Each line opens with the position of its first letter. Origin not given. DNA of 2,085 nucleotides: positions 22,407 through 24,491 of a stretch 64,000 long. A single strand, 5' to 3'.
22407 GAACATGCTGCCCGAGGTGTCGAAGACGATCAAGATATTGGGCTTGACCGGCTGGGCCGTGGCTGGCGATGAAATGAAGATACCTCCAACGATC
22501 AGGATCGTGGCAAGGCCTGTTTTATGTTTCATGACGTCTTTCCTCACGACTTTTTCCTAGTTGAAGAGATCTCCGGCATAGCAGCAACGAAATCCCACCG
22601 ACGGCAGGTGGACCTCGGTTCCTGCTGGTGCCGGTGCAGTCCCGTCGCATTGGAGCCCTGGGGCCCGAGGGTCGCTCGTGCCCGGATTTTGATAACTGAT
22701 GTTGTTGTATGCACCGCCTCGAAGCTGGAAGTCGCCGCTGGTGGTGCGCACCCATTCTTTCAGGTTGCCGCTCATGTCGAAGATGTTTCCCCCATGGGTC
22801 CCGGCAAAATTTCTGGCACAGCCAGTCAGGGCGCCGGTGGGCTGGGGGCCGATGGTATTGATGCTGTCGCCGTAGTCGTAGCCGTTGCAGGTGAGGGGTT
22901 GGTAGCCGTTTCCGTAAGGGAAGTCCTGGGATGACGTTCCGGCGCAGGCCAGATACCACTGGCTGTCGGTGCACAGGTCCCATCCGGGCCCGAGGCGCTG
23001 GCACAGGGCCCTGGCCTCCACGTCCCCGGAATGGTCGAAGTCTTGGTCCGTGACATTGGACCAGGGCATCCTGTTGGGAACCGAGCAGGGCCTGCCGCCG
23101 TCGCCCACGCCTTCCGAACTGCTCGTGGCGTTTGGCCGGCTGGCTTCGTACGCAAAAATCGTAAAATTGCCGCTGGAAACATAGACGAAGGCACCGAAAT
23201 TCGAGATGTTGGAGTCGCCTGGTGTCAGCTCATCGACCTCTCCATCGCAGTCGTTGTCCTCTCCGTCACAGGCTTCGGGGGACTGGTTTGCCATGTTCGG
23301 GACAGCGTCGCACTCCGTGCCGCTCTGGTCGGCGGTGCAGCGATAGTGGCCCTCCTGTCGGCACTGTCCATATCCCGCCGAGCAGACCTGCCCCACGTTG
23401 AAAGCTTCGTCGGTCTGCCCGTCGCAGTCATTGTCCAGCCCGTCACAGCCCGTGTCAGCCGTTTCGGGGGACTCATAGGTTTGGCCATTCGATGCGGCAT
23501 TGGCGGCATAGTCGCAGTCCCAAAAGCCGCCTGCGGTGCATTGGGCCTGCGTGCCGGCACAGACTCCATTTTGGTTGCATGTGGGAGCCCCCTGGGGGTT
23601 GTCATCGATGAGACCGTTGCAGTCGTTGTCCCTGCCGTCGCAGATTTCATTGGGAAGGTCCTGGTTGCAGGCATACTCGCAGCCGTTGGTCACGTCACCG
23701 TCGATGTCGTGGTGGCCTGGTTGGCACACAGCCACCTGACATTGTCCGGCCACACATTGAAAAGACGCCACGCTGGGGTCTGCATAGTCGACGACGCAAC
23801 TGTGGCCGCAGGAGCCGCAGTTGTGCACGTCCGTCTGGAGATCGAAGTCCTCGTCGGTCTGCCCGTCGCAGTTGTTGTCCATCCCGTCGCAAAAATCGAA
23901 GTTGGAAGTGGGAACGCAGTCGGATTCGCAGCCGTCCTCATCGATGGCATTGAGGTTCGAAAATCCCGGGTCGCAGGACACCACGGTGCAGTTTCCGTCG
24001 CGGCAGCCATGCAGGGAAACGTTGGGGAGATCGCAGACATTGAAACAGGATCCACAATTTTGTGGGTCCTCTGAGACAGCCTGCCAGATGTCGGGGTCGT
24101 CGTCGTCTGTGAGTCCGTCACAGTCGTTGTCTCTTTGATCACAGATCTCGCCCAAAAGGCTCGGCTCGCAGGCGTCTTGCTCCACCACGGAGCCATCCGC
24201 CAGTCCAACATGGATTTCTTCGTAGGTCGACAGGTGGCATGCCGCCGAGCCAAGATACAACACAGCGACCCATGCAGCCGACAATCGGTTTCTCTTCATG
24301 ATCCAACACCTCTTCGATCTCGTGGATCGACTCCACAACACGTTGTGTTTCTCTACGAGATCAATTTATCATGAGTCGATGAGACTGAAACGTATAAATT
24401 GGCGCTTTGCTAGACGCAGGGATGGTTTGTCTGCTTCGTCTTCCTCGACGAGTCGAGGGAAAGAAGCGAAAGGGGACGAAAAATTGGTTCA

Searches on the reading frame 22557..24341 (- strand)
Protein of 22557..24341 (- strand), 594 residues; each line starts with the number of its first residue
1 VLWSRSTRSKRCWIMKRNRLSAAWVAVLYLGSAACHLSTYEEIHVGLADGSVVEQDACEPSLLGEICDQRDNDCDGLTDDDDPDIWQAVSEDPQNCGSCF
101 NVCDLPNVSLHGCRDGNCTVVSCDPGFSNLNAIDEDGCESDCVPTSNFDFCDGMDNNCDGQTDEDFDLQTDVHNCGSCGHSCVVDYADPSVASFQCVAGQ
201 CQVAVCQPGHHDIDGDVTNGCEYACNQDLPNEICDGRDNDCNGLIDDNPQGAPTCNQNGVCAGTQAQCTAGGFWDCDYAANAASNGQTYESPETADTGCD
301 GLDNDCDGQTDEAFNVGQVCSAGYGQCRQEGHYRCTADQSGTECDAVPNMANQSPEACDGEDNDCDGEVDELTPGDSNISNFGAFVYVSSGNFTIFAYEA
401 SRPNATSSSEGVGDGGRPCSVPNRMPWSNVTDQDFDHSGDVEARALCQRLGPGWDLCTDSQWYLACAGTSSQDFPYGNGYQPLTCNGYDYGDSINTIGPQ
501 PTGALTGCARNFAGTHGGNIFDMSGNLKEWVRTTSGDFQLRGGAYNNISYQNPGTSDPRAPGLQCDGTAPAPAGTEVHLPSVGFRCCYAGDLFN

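Call 53: search_protein_families(library=pfam, proteins=[window:22557-24341:-], max_evalue=0.0001)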
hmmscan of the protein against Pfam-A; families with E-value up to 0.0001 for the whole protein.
window:22557-24341:- (594 aa): 2 families
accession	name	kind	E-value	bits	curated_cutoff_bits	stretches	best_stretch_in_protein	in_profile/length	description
PF11617.13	Cu-binding_MopE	-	1.1e-16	61.1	27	0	148-164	14-30/30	Putative metal-binding motif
PF21671.2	CPL1-like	-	7e-06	26.5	27.4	0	166-211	4-51/60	Protein CPL1-like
